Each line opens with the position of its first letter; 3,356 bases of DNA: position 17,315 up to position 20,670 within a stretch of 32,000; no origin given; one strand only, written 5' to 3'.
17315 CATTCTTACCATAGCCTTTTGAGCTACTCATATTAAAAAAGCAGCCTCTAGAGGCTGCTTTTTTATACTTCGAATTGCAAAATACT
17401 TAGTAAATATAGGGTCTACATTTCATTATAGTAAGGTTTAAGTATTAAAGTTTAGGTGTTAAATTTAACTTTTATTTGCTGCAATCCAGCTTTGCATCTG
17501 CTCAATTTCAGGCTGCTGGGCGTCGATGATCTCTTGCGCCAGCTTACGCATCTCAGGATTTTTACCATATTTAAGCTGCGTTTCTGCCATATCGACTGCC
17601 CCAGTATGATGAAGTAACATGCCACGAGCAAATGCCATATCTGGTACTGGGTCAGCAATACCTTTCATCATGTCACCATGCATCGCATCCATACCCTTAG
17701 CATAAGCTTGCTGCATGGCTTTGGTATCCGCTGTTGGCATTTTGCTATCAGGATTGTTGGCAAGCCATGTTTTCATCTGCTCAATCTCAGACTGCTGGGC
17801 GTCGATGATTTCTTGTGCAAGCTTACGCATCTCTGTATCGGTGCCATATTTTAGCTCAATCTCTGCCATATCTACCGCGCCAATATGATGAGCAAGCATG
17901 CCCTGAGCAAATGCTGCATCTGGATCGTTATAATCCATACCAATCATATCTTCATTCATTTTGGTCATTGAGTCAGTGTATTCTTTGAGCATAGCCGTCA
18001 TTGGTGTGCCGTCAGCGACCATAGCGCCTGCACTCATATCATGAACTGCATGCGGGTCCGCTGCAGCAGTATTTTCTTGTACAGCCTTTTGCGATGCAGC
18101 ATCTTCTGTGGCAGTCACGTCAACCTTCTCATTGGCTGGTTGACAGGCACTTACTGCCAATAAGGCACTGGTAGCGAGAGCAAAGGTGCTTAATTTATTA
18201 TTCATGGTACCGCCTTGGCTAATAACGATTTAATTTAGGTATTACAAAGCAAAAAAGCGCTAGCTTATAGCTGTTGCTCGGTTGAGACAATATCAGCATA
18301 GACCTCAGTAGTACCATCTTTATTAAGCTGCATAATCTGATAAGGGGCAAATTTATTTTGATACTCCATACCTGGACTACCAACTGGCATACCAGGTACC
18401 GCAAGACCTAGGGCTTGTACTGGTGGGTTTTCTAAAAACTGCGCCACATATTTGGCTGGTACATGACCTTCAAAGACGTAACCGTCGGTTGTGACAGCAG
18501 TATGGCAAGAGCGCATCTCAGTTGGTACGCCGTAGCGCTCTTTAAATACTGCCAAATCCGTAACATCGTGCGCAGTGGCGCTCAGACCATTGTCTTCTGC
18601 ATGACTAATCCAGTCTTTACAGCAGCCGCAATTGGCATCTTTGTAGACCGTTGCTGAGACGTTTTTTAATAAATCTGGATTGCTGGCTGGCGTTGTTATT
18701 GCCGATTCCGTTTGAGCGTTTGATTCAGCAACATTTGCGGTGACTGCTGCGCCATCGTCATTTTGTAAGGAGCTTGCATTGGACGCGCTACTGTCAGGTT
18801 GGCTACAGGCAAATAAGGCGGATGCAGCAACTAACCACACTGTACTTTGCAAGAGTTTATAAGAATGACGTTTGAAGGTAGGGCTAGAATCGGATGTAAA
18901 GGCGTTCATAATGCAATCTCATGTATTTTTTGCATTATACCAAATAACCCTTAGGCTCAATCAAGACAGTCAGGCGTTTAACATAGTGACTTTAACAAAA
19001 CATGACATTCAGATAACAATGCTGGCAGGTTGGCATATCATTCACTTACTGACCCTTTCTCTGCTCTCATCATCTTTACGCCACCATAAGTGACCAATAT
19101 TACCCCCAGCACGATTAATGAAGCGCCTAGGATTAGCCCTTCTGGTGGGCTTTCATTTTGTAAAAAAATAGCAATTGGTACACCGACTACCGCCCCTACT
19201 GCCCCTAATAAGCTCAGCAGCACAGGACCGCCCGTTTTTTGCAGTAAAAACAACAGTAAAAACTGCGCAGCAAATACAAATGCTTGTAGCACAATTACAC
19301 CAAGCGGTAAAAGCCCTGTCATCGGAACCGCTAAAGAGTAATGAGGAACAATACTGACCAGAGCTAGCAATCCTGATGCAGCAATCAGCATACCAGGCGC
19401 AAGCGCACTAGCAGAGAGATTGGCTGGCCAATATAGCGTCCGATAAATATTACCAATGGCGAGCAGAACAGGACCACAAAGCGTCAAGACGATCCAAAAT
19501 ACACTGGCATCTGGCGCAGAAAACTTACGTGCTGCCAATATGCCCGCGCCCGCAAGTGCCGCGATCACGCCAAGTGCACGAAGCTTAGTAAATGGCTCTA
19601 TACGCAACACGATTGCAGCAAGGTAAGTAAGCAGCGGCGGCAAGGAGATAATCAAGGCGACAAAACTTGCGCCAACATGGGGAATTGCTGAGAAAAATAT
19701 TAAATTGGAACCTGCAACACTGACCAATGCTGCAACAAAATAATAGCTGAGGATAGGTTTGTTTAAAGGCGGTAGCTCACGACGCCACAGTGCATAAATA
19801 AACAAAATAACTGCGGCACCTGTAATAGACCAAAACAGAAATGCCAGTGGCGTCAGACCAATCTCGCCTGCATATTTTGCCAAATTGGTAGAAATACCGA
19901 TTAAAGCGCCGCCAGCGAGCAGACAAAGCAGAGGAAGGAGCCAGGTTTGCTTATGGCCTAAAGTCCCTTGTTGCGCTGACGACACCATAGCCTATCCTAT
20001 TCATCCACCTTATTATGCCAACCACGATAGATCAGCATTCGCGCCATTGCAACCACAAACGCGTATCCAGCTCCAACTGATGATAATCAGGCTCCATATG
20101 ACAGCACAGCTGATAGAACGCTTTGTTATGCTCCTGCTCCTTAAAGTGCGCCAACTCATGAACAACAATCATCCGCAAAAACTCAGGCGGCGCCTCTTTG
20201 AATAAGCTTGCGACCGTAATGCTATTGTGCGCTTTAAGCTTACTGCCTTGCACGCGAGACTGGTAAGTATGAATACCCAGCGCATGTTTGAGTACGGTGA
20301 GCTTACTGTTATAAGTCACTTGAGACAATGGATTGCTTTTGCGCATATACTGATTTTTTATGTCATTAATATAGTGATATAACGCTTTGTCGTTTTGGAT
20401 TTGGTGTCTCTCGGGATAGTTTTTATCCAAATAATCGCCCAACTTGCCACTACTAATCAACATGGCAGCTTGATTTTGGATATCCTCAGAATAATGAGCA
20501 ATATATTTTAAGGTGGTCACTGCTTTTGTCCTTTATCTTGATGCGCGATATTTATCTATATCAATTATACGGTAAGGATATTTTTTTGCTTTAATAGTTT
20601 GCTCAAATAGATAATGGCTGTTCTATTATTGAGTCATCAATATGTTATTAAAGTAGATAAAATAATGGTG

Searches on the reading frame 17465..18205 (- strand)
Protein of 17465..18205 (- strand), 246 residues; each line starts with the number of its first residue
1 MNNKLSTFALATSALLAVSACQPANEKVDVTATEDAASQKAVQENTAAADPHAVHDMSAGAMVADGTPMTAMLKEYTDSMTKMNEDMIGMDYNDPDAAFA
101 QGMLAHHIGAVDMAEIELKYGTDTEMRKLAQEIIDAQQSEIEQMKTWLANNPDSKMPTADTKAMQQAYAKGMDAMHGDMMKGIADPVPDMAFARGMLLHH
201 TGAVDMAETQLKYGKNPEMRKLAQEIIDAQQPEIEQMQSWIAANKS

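Call 4: search_protein_families(library=pfam, proteins=[window:17465-18205:-], max_evalue=1)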
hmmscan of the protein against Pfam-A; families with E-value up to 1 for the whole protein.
window:17465-18205:- (246 aa): 6 families
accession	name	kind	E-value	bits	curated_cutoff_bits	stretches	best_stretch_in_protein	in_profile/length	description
PF03713.19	DUF305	-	1.1e-37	129.9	27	1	96-240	1-150/151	Domain of unknown function (DUF305)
PF13628.12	DUF4142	-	2.3e-07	31.6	27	2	96-235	3-133/138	Domain of unknown function (DUF4142)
PF12848.13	ABC_tran_Xtn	-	0.0051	17.3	25.9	0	220-245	26-51/85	ABC transporter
PF10858.15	DUF2659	-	0.013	15.7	27.7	0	107-140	91-125/216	Protein of unknown function (DUF2659)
PF08776.16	VASP_tetra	-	0.23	11.5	25.8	0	125-141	18-34/36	VASP tetramerisation domain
PF09032.16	Siah-Interact_N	-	0.41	11.4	23.5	1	124-168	31-74/78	Siah interacting protein, N terminal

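Call 5: search_protein_families(library=ncbifam, proteins=[window:17465-18205:-], max_evalue=1)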
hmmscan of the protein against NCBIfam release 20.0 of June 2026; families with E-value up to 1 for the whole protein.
window:17465-18205:- (246 aa): 4 families
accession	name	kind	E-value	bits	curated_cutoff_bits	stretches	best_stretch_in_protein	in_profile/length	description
NF049983.1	CopM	equivalog_domain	6.3e-64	211.9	90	2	76-148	1-73/73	CopM family metallochaperone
NF043072.1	GAS_sig_Nterm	subfamily_domain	0.0042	16.6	44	1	1-28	1-28/33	SpoV family signaling peptide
NF010562.0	PRK13957.1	equivalog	0.033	13.3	414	0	124-160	4-39/252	indole-3-glycerol-phosphate synthase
NF007255.0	PRK09702.1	equivalog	0.049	13.3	321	1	8-67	24-82/161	PTS sugar transporter subunit IIB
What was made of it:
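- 17465..18205 (-): copM (DUF305) gene encoding a predicted lipoprotein; periplasmic copper-binding family. Pfam DUF305 1e-37 and NCBIfam CopM 6e-64 (calls 4, 5).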

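Call 8: find_related_loci(query=window:17465-18205:-, collection=genome_contigs, flank=4000)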
Query window:17465-18205:- (246 aa) in genome_contigs; peptide patterns used: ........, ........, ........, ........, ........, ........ (x = any residue, [..] = any of these).
82 stretches matched a pattern; 62 encode a relative of the query (tblastn E <= 1e-3); 62 distinct loci.
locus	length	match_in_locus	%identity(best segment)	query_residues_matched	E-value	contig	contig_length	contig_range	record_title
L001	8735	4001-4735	92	1-245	6e-153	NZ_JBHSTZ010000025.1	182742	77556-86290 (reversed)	Psychrobacter glacincola strain CCUG 34874 GCM70026997_45, whole genome shotgun sequence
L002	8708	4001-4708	86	1-245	2e-138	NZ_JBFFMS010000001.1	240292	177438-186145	MAG: Psychrobacter sp. isolate Mix_mud18.2022.04.53 k141_737513_length_240292_cov_14.1108, whole genome shotgun sequence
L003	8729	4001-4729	80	4-245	5e-127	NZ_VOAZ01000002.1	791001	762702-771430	Psychrobacter sp. ANT_WB68 ctg00002_791001, whole genome shotgun sequence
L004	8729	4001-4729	79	4-246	2e-124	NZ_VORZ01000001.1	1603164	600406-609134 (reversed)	Psychrobacter frigidicola strain ACAM 304 NODE_1_length_1603164_cov_202.81, whole genome shotgun sequence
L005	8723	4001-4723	80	6-246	5e-124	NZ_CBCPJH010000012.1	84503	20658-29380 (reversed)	Psychrobacter glacincola strain SF1672 isolate SF1672 11, whole genome shotgun sequence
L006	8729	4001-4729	78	4-246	1e-123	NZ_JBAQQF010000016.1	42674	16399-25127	MAG: Psychrobacter sp. isolate MFD10591_ilm_asm_bin16 k127_85734, whole genome shotgun sequence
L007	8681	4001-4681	81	21-246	7e-121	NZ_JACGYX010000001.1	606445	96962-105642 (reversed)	Psychrobacter sp. GP33 1, whole genome shotgun sequence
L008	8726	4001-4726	74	3-245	9e-113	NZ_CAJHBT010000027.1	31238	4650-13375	Psychrobacter urativorans isolate Psychrobacter urativorans ACAM311, whole genome shotgun sequence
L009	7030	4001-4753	68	1-245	2e-106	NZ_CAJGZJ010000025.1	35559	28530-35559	Psychrobacter immobilis isolate Psychrobacter immobilis A352, whole genome shotgun sequence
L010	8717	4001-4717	65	2-246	1e-103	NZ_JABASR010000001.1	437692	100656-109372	Psychrobacter aquimaris strain DSM 16329 NODE_1_length_437692_cov_265.443, whole genome shotgun sequence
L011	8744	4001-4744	65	3-246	7e-100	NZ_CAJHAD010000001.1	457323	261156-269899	Psychrobacter immobilis isolate Psychrobacter immobilis S3, whole genome shotgun sequence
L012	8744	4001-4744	64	3-246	2e-98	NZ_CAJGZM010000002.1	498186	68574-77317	Psychrobacter immobilis isolate Psychrobacter immobilis A-11, whole genome shotgun sequence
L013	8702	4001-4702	63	3-244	8e-97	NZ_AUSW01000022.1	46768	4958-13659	Psychrobacter aquaticus CMS 56 contig00016, whole genome shotgun sequence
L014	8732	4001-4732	64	2-244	4e-96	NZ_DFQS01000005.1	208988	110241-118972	MAG: Psychrobacter sp. UBA3483 UBA3483_contig_49, whole genome shotgun sequence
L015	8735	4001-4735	73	5-245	1e-112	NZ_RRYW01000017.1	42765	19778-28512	Psychrobacter sp. FME6 NODE_17_length_42765_cov_313.864, whole genome shotgun sequence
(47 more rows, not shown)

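Call 26: search_protein_families(library=pfam, proteins=[L004:665-2356:+, L004:2363-3319:+, L004:3392-3883:+, L004:5364-5822:+, L004:6573-7748:+, L005:6-2474:+, L005:3345-3830:+, L005:6134-6793:+, L003:5803-6504:+, L008:5215-5763:+], max_evalue=0.0001)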
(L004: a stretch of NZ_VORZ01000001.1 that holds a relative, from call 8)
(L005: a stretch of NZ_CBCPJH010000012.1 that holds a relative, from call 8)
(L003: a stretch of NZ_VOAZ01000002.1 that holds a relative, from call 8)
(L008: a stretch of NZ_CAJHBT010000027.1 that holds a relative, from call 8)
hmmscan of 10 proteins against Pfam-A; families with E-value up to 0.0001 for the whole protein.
L004:665-2356:+ (563 aa): 3 families
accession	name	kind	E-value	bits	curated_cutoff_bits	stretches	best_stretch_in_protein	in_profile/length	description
PF07732.21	Cu-oxidase_3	-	5.1e-47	159.3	21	2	61-171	3-117/119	Multicopper oxidase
PF07731.20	Cu-oxidase_2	-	5.4e-29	101.1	20.4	1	447-562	3-133/137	Multicopper oxidase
PF00394.28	Cu-oxidase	-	2.8e-26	92.9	21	1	180-359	1-156/157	Multicopper oxidase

L004:2363-3319:+ (318 aa): 1 family
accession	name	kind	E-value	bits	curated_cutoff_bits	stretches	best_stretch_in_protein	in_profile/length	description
PF05275.17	CopB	-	3.2e-49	167.8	27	1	127-318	17-208/208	Copper resistance protein B precursor (CopB)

L004:3392-3883:+ (163 aa): 1 family
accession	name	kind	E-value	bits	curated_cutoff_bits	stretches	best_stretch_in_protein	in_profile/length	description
PF03713.19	DUF305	-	2.7e-10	41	27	1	110-161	2-55/151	Domain of unknown function (DUF305)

L004:5364-5822:+ (152 aa): 1 family
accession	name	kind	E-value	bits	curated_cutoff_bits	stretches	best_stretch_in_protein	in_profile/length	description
PF20935.2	DUF6847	-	3.4e-48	163.6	27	1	10-150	1-141/141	Family of unknown function (DUF6847)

L004:6573-7748:+ (391 aa): 1 family
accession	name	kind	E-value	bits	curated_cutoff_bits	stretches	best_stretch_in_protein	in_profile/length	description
PF00291.31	PALP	-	1.3e-42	146.6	35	1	36-354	5-286/295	Pyridoxal-phosphate dependent enzyme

L005:6-2474:+ (822 aa): 4 families
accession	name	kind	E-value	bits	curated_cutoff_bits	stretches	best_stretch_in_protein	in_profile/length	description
PF00122.25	E1-E2_ATPase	-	3e-58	196.8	28.1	1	306-488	1-180/181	E1-E2 ATPase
PF00702.32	Hydrolase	-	2e-34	120.1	26.4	1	505-722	1-191/191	haloacid dehalogenase-like hydrolase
PF19335.5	HMBD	-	1.1e-20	73.7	23.6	2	117-144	1-28/28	Heavy metal binding domain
PF08282.18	Hydrolase_3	-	3.7e-06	27.3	20.9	0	693-745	194-246/255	haloacid dehalogenase-like hydrolase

L005:3345-3830:+ (161 aa): 1 family
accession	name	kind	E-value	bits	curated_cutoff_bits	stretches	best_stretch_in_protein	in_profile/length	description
PF03713.19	DUF305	-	8.5e-11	42.6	27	1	108-158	2-54/151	Domain of unknown function (DUF305)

L005:6134-6793:+ (219 aa): 0 families

L003:5803-6504:+ (233 aa): 1 family
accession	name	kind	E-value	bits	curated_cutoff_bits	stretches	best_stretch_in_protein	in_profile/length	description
PF01032.23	FecCD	-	8.4e-43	147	26.5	1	35-229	2-193/311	FecCD transport family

L008:5215-5763:+ (182 aa): 1 family
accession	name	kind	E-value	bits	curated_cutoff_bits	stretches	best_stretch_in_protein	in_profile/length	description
PF02659.21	Mntp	-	3.4e-40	137.7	24.4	1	36-180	5-151/152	Putative manganese efflux pump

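Call 59: search_protein_families(library=pfam, proteins=[L005:6134-6793:+], max_evalue=0.01)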
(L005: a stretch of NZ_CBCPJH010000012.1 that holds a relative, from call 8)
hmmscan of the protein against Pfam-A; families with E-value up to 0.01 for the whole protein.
L005:6134-6793:+ (219 aa): 0 families

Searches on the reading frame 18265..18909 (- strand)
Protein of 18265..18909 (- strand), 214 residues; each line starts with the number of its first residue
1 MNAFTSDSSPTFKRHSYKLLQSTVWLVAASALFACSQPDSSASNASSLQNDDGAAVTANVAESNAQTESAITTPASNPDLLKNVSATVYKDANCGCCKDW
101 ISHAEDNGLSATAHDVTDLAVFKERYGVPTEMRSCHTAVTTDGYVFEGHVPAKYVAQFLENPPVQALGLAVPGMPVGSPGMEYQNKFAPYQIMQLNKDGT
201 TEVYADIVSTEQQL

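Call 4: search_protein_families(library=pfam, proteins=[window:18265-18909:-], max_evalue=1)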
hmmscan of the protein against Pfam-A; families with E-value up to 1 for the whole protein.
window:18265-18909:- (214 aa): 1 family
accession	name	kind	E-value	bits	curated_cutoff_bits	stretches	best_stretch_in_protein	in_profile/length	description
PF04214.18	DUF411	-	4.4e-23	81.2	27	1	132-181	1-48/48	Protein of unknown function, DUF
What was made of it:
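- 18265..18909 (-): DUF411 (CopG-like) gene with a CGCC motif. Pfam DUF411 4e-23 (call 4).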

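Call 5: search_protein_families(library=ncbifam, proteins=[window:18265-18909:-], max_evalue=1)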
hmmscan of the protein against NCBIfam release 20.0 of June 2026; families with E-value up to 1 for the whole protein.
window:18265-18909:- (214 aa): 1 family
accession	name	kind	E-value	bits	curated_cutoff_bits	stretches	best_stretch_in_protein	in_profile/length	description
NF040528.1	SP_0198_lipo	equivalog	0.053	13.5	100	1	18-70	2-54/144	SP_0198 family lipoprotein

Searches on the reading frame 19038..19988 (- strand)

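Call 4: search_protein_families(library=pfam, proteins=[window:19038-19988:-], max_evalue=1)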
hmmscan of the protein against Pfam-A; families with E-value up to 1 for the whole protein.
window:19038-19988:- (316 aa): 2 families
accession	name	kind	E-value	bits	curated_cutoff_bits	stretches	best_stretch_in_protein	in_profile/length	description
PF00892.27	EamA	-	6.2e-16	59.4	28.2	2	20-151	4-133/135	EamA-like transporter family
PF22116.1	DUF6944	-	0.013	15.2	32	1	260-312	96-148/167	Family of unknown function (DUF6944)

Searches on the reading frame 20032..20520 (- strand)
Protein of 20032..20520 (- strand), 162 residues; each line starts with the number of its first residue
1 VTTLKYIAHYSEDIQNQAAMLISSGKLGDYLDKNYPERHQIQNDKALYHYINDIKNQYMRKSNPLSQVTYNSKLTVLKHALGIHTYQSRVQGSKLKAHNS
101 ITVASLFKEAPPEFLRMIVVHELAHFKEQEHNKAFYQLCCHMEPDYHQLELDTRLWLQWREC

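Call 4: search_protein_families(library=pfam, proteins=[window:20032-20520:-], max_evalue=1)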
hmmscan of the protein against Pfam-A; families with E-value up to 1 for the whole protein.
window:20032-20520:- (162 aa): 3 families
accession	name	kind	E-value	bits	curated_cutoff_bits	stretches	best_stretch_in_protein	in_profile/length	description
PF01863.23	YgjP-like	-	2.3e-12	47.8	26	1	34-149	87-200/207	YgjP-like, metallopeptidase domain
PF08325.16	WLM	-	9.9e-05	22.9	26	1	114-151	82-119/190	WLM domain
PF10263.15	SprT-like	-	0.00033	20.9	25.6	1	50-126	4-72/108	SprT-like family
